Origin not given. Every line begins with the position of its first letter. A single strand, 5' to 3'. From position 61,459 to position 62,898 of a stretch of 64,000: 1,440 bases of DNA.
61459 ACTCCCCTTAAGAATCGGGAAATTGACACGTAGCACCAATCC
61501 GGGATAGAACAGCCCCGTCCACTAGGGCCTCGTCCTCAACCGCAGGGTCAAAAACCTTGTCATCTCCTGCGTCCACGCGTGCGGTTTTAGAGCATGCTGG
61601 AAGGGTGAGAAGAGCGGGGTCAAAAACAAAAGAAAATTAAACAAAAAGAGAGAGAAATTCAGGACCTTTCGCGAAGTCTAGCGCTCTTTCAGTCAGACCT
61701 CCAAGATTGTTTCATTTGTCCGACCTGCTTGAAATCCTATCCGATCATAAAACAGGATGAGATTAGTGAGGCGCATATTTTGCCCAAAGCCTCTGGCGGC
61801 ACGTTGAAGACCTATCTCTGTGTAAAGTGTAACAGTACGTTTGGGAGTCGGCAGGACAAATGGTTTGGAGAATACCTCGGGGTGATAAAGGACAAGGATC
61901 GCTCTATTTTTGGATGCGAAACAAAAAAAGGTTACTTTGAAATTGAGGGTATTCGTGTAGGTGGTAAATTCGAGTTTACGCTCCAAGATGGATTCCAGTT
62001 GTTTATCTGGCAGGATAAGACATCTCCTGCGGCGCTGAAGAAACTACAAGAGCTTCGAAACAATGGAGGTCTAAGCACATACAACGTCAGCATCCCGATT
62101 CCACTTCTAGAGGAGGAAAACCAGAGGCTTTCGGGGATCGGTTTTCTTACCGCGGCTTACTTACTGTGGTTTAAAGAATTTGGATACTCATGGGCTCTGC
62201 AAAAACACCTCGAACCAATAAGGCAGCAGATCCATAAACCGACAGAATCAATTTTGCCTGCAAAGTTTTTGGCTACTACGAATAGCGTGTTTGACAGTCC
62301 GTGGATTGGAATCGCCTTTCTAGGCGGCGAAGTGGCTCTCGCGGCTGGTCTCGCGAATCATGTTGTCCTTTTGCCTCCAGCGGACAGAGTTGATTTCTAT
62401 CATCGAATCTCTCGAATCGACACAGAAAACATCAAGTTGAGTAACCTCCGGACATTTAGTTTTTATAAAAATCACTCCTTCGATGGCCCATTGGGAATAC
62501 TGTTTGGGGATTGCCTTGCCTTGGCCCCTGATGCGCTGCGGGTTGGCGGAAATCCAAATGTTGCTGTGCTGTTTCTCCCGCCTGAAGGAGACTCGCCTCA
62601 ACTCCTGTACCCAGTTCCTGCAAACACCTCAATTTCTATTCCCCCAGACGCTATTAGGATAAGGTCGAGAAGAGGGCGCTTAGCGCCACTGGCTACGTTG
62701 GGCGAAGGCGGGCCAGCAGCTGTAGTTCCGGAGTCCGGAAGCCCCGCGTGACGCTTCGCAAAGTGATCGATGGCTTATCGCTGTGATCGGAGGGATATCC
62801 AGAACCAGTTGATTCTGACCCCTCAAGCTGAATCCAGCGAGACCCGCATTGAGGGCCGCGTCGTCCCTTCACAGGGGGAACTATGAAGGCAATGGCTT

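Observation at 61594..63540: AT-richer ~1.9-kb islet: HNH-motif nuclease-like gene whose N-terminus is interrupted by an in-frame stop, plus a lipoprotein gene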

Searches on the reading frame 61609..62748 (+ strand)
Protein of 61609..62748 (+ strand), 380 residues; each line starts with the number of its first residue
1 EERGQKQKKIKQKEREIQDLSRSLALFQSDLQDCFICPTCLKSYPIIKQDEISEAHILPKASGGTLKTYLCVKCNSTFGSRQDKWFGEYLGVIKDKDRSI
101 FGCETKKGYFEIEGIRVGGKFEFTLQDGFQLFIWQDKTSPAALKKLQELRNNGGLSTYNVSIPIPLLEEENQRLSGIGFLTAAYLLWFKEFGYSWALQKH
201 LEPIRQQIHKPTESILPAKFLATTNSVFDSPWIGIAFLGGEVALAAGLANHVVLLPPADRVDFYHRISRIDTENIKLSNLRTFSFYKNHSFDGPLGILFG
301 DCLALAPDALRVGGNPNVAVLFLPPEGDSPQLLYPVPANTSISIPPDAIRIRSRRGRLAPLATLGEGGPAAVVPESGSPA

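Call 5: search_protein_families(library=pfam, proteins=[window:61609-62748:+], max_evalue=1)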
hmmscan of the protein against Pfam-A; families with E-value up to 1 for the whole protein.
window:61609-62748:+ (380 aa): 2 families
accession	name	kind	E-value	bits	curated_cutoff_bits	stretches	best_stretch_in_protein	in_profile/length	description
PF14279.12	HNH_5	-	8.5e-09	35.7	27.5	1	37-87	1-52/56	HNH endonuclease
PF02945.21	Endonuclease_7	-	0.068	13.5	23.6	1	22-84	15-69/82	Recombination endonuclease VII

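Call 6: find_homologous_proteins(query=window:61609-62748:+, max_evalue=0.001)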
Query window:61609-62748:+ (380 aa): 115 proteins with E <= 0.001 among 7546 candidates.
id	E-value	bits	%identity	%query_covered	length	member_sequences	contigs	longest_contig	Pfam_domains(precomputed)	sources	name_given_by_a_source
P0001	8.9e-218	741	100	85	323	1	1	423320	-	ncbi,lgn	-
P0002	2.9e-196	670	80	93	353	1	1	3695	PF14279.13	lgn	-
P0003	2.6e-128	447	56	92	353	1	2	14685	PF14279.13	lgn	-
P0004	4.8e-94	334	46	88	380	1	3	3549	-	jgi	jgi:hypothetical protein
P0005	3.1e-89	318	45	91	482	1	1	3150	PF14279.13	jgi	jgi:hypothetical protein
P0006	8.4e-87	310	44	86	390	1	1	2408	PF14279.13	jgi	-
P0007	1.2e-85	306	44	87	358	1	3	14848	PF14279.13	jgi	jgi:hypothetical protein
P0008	5.0e-83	297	43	86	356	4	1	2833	PF14279.13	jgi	jgi:hypothetical protein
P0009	1.0e-82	296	43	87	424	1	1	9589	PF14279.13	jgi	jgi:hypothetical protein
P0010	1.2e-82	296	43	87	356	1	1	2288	PF14279.13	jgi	jgi:HNH endonuclease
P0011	4.0e-82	294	42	86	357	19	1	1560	PF14279.13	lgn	-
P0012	1.0e-81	293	41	91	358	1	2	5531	PF14279.13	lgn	-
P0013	3.2e-80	288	42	86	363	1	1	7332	PF14279.13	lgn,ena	-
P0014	3.3e-78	282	40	91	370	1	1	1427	PF14279.13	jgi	jgi:hypothetical protein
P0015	8.7e-78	280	44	80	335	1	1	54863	PF14279.13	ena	-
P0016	2.2e-77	279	40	95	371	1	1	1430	PF14279.13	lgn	-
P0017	5.0e-77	278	41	86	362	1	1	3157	PF14279.13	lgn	-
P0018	1.4e-76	276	40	91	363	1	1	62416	PF14279.13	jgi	jgi:hypothetical protein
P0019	2.5e-76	275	46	80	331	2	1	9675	PF14279.13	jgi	jgi:HNH endonuclease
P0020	2.6e-75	272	41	83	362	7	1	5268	PF14279.13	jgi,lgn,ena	-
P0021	4.9e-75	271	43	80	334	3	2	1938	PF14279.13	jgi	jgi:hypothetical protein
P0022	9.7e-75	270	41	86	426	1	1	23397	PF14279.13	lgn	-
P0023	5.2e-74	268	40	91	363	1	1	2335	PF14279.13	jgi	jgi:hypothetical protein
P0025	1.8e-73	266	41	83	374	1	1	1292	PF14279.13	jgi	jgi:hypothetical protein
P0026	2.0e-73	266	40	84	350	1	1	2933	PF14279.13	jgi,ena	-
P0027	2.5e-73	266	40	91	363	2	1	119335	PF14279.13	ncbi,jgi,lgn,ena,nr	ncbi:MAG TPA: HNH endonuclease [Thermoanaerobaculia bacterium]|nr:HNH endonuclease [Thermoanaerobacu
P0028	5.0e-73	265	40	86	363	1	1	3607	PF14279.13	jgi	jgi:hypothetical protein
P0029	5.9e-73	264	38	91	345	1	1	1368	PF14279.13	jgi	jgi:hypothetical protein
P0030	2.3e-72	262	41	79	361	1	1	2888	PF14279.13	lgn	-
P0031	3.4e-72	262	41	79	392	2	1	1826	PF14279.13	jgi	-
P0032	1.6e-71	260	39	88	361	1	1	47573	PF14279.13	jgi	jgi:hypothetical protein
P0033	5.9e-71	258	43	80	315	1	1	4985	PF14279.13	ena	-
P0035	3.9e-68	248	38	86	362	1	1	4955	PF14279.13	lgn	-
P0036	7.5e-68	248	40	78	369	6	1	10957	PF14279.13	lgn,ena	-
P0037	1.3e-67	247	36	92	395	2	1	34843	PF14279.13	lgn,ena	-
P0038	1.3e-67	247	39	92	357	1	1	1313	PF14279.13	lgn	-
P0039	5.0e-67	245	39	80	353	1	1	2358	PF14279.13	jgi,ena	-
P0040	1.9e-66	243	39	86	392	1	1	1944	PF14279.13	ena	-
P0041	2.5e-66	243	38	85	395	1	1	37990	PF14279.13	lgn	-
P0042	8.0e-66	241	38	87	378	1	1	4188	PF14279.13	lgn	-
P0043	8.9e-66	241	38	85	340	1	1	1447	PF14279.13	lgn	-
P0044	1.1e-64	237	37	80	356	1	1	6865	PF14279.13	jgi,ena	-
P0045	1.4e-64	237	35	92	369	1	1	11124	PF14279.13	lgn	-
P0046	4.7e-64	235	44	67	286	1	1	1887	PF14279.13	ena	-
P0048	1.0e-63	234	39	86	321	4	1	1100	PF14279.13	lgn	-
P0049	1.2e-63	234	40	77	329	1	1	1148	PF14279.13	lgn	-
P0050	4.9e-63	232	38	79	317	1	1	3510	PF14279.13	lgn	-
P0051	9.4e-63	231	36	85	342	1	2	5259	PF14279.13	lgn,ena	-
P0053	4.8e-61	225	36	85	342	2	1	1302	PF14279.13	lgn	-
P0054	5.1e-61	225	36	83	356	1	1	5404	PF14279.13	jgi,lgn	jgi:hypothetical protein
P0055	2.7e-60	223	34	88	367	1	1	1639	PF14279.13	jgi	jgi:hypothetical protein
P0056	2.8e-60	223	34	93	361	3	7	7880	PF14279.13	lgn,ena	-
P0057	2.8e-60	223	39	79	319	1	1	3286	PF14279.13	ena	-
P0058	4.1e-60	222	33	91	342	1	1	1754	PF14279.13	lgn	-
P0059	8.2e-60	221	36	91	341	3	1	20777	PF14279.13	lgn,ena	-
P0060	2.1e-59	220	40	77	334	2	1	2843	PF14279.13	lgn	-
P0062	2.4e-58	216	37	82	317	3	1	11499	PF14279.13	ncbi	-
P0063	3.3e-58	216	34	90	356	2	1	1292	PF14279.13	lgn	-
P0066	4.2e-57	212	38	76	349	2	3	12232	PF14279.13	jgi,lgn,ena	-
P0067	2.0e-56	210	35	92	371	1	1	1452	PF14279.13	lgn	-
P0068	5.9e-56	208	33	87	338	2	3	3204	PF14279.13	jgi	jgi:hypothetical protein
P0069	7.5e-56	208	33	87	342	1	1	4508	PF14279.13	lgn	-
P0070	8.6e-56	208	35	80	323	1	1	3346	PF14279.13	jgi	jgi:HNH endonuclease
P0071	1.3e-55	207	37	84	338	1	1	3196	PF14279.13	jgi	jgi:HNH endonuclease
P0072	5.4e-55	205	33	88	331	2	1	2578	PF14279.13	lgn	-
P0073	9.5e-54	201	33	90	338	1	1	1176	PF14279.13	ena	-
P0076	1.2e-52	197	39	67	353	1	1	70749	PF14279.13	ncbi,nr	ncbi:MAG: hypothetical protein HY651_00360 [Acidobacteria bacterium]|nr:hypothetical protein [Acidob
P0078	4.5e-50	189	36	89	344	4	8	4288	PF14279.13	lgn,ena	-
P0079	3.8e-48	183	35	79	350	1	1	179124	PF14279.13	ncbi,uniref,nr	ncbi:HNH endonuclease [Porticoccus sp. W117]|uniref:HNH endonuclease n=1 Tax=Porticoccus sp. W117 Ta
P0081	8.2e-48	182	32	84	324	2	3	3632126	PF14279.13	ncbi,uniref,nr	ncbi:hypothetical protein GCM10008107_20420 [Psychrosphaera saromensis]|uniref:HNH endonuclease 5 do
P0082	8.9e-48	181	35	84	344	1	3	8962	PF14279.13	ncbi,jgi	jgi:hypothetical protein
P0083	3.3e-47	180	33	86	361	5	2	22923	PF14279.13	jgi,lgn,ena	jgi:hypothetical protein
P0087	1.3e-46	178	45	48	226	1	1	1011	PF14279.13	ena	-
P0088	6.6e-46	175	40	58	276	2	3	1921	PF14279.13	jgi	-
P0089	7.3e-46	175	41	58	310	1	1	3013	PF14279.13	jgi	-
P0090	7.4e-46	175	39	60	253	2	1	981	PF14279.13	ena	-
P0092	2.1e-44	170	33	83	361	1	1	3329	PF14279.13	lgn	-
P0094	3.5e-43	166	35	84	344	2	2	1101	PF14279.13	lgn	-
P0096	1.3e-42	164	33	84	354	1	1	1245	PF14279.13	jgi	jgi:hypothetical protein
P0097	1.5e-42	164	34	86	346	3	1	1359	PF14279.13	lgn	-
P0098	4.2e-42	163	33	84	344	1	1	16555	PF14279.13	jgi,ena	-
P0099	3.2e-40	157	37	66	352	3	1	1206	PF14279.13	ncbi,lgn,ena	-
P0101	5.3e-37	146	32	85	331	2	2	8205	PF14279.13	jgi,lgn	jgi:hypothetical protein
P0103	2.4e-34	137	28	79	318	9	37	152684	PF14279.13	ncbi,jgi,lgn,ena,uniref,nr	ncbi:hypothetical protein F6453_3626 [Marinobacter nauticus]|jgi:HNH endonuclease|uniref:HNH endonuc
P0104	7.6e-34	136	31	77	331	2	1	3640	PF14279.13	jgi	-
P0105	8.8e-34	135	31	77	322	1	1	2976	PF14279.13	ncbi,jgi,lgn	-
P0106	2.6e-33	134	30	89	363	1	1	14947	PF14279.13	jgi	jgi:hypothetical protein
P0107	3.4e-33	133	30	77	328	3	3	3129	PF14279.13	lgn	-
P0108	4.0e-33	133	30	83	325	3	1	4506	PF14279.13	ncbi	-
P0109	4.6e-33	133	30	84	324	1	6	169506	PF14279.13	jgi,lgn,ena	-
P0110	4.7e-33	133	37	51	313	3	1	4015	PF14279.13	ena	-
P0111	4.2e-32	130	39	50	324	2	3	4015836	PF14279.13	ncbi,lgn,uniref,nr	ncbi:MAG: HNH endonuclease [Thiofilum sp.]|uniref:HNH endonuclease n=1 Tax=Thiofilum sp. TaxID=22127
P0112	3.6e-31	127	29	79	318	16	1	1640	PF14279.13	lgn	-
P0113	7.8e-31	126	30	79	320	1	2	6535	PF14279.13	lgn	-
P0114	4.4e-29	120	29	79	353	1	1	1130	PF14279.13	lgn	-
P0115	6.0e-26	110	29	76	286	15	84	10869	PF14279.13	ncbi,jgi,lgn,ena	-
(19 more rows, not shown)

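Call 7: search_protein_families(library=padloc, proteins=[window:61609-62748:+], max_evalue=1)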
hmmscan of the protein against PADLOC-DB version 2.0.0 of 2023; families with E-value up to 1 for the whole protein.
window:61609-62748:+ (380 aa): 0 families

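Call 8: search_protein_families(library=ncbifam, proteins=[window:61609-62748:+], max_evalue=1)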
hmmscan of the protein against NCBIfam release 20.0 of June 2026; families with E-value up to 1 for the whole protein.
window:61609-62748:+ (380 aa): 1 family
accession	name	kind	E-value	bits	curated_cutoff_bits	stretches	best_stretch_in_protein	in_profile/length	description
NF007642.0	PRK10309.1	equivalog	0.18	11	550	1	12-79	67-130/347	galactitol-1-phosphate 5-dehydrogenase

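Call 10: find_encoding_contigs(protein=P0002, flank=5000, max_places=4)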
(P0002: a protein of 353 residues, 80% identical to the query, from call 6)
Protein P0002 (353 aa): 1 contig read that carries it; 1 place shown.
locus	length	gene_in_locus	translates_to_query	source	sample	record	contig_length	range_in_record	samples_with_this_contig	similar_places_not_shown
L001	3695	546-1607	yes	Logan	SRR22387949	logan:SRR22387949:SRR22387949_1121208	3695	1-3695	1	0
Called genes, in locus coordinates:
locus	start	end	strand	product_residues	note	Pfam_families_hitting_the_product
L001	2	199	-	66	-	?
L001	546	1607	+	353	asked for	PF14279:HNH_5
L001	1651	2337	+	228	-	-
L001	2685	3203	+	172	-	-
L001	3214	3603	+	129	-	-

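Call 11: find_encoding_contigs(protein=P0001, flank=10000, max_places=4)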
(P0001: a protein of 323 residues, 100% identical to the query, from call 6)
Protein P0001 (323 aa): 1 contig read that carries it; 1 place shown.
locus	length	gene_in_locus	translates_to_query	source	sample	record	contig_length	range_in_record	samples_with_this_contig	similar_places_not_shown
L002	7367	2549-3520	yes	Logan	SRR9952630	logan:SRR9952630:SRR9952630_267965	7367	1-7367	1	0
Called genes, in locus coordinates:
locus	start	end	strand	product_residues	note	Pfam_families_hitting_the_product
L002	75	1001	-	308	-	PF00483:NTP_transferase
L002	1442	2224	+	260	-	PF13490:zf-HC2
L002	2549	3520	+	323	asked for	-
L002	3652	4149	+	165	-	PF14730:DUF4468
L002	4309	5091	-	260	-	-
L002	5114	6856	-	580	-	PF14716:HHH_8, PF00633:HHH (faint), PF14520:HHH_5, PF14791:DNA_pol_B_thumb, PF02811:PHP (weak)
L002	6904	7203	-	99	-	PF04134:DCC1-like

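Call 12: find_encoding_contigs(protein=P0003, flank=8000, max_places=4)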
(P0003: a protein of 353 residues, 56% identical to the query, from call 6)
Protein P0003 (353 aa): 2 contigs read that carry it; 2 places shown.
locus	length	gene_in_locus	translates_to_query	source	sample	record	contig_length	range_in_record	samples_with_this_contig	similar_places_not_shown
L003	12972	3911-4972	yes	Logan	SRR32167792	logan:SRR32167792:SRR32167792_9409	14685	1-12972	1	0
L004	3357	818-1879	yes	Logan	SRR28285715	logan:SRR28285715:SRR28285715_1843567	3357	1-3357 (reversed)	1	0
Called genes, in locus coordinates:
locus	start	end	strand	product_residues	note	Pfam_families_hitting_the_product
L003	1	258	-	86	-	?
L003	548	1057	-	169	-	-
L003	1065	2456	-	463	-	PF02195:ParB_N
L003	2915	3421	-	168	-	-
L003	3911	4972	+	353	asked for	PF14279:HNH_5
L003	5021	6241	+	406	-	-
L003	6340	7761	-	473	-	PF00072:Response_reg, PF00158:Sigma54_activat, PF14532:Sigma54_activ_2, PF07724:AAA_2 (weak), PF07728:AAA_5 (faint), PF25601:AAA_lid_14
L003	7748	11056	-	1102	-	PF01590:GAF, PF13185:GAF_2, PF00512:HisKA, PF13581:HATPase_c_2 (weak), PF02518:HATPase_c, PF00072:Response_reg, PF02518:HATPase_c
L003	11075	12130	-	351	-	PF08100:Dimerisation, PF00891:Methyltransf_2, PF13489:Methyltransf_23, PF08241:Methyltransf_11, PF08242:Methyltransf_12, PF13649:Methyltransf_25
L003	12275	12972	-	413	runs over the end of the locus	PF03349:Toluene_X, PF10677:DUF2490 (faint)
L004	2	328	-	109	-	?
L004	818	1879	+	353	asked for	PF14279:HNH_5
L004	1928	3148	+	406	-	-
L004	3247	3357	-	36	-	?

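Call 19: search_solved_structures(query=A2, max_evalue=10, show_alignments=2)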
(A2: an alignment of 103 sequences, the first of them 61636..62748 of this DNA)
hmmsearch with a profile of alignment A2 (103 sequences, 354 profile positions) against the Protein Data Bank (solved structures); distinct sequences matched with E-value up to 10: 11.
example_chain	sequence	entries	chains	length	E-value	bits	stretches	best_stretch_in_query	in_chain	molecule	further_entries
1h1c_A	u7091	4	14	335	0.35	13.3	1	198-250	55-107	HISTIDINOL-PHOSPHATE AMINOTRANSFERASE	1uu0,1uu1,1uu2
2f8j_A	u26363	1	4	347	0.37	13.2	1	198-250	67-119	Histidinol-phosphate aminotransferase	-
9jta_C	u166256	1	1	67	1.1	11.7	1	25-49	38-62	E3 ubiquitin-protein ligase RNF213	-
9co2_A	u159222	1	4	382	1.7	11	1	71-117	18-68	Outer membrane protein assembly factor BamA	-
4n75_A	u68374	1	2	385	1.8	11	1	71-117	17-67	Outer membrane protein assembly factor BamA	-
7p1c_A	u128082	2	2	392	1.8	11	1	71-117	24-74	Outer membrane protein assembly factor BamA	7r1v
9cs0_A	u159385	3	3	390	1.8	11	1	71-117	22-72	Outer membrane protein assembly factor BamA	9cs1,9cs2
6qgw_A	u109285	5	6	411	1.9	10.9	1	71-117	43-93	Outer membrane protein assembly factor BamA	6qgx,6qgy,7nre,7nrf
6fsu_A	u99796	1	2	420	2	10.9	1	71-117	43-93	Outer membrane protein assembly factor BamA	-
4c4v_A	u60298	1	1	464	2.4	10.6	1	71-116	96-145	OUTER MEMBRANE PROTEIN ASSEMBLY FACTOR BAMA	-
4c4v_B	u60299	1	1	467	2.4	10.6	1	71-116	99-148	OUTER MEMBRANE PROTEIN ASSEMBLY FACTOR BAMA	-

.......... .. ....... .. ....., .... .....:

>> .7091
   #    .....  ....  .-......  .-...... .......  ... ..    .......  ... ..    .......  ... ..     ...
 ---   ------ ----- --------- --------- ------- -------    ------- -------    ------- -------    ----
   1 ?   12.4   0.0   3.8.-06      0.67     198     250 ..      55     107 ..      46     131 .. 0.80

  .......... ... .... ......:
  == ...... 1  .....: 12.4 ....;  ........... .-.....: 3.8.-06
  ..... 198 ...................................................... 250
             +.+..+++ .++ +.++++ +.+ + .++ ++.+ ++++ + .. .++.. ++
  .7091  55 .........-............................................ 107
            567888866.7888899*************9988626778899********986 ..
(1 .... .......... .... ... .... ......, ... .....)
